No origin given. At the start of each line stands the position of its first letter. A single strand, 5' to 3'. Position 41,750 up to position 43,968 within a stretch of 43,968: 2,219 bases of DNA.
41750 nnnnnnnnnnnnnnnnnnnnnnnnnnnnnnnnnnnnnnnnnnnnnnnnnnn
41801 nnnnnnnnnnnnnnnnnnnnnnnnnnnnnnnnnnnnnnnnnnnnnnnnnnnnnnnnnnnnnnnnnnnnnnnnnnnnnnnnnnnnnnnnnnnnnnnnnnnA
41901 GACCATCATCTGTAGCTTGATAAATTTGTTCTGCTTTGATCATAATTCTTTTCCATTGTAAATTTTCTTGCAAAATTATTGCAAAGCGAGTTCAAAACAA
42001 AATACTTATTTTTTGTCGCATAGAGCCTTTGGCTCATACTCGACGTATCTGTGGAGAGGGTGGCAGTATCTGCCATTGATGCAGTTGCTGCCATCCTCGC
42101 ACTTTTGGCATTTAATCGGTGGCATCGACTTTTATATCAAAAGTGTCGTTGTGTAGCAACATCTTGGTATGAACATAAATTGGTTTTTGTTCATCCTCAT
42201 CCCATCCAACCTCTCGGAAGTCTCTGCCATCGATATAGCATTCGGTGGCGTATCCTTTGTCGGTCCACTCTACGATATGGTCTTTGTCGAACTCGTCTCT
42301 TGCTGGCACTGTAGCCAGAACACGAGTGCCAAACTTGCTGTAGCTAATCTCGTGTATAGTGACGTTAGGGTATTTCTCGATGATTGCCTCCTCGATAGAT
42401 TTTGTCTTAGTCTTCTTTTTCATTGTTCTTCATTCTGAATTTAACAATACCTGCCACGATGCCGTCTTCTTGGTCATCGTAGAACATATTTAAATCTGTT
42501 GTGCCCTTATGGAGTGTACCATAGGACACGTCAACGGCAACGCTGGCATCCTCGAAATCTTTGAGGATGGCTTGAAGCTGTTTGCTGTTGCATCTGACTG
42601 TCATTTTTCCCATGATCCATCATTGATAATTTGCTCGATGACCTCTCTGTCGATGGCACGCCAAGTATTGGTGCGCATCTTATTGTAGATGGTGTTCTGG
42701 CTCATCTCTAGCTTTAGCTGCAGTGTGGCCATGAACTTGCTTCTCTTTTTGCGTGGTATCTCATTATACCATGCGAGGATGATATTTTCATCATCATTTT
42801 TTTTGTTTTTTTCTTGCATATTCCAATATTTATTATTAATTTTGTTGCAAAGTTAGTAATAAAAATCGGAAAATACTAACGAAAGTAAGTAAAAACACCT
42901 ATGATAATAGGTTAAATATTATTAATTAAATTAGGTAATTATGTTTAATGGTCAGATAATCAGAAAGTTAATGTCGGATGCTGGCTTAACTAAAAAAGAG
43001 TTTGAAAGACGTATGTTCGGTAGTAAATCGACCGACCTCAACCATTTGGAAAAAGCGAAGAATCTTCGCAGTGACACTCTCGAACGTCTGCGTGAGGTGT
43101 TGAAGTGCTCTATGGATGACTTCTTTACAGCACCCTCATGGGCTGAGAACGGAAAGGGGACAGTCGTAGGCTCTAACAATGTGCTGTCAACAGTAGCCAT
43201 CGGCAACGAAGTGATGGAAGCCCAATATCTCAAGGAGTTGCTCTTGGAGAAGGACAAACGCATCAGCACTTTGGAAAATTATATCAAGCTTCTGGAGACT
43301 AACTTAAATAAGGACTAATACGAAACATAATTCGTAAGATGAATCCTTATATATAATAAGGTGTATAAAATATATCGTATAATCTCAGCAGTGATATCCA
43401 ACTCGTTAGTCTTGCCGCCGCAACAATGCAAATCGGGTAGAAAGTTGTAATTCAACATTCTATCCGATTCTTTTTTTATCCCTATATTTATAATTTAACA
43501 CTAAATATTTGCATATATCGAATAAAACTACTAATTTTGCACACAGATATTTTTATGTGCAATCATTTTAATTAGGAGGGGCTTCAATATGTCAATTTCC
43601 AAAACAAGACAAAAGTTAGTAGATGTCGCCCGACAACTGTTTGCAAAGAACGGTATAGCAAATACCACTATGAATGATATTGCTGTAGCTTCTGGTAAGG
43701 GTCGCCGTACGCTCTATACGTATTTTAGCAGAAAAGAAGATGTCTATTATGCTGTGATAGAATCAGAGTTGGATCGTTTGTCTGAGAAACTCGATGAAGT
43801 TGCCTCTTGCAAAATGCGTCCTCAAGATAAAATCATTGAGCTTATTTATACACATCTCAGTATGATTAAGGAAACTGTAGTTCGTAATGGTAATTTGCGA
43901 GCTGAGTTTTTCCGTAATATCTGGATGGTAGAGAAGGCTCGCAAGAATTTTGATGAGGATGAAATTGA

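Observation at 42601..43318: Lysogeny switch with overlapping face-to-face promoter elements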

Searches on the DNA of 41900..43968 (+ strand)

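Call 8: search_dna_similar(query=window:41900-43968:+, collection=phages, mode=distant, max_rows=20)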
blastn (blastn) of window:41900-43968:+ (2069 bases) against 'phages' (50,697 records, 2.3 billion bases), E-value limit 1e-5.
Records with a match: 1; places in all: 1; records where one place covers at least 80% of the query: 0.
Best place of each record, by identity: 80-90% 1.
By first word of the organism name: Bacteriophage 1.
By host as written in the record: - 1.
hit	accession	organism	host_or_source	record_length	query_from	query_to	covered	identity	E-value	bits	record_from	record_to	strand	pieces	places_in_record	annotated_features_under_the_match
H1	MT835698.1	Bacteriophage sp.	human fecal samples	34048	1509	2069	27%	81.3%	2e-146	526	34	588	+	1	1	record has no annotation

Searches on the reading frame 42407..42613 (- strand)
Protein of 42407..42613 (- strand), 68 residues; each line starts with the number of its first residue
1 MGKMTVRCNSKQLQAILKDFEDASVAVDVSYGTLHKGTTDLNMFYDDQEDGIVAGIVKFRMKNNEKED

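Call 6: search_protein_families(library=pfam, proteins=[window:42407-42613:-], max_evalue=1)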
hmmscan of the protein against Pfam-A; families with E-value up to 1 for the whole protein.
window:42407-42613:- (68 aa): 0 families

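Call 7: search_protein_families(library=phrogs, proteins=[window:42407-42613:-], max_evalue=0.1)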
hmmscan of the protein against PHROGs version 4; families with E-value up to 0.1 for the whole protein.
window:42407-42613:- (68 aa): 0 families

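Call 82: search_protein_families(library=phrogs, proteins=[window:42407-42613:-], max_evalue=0.01)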
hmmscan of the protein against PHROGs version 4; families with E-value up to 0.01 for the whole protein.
window:42407-42613:- (68 aa): 0 families
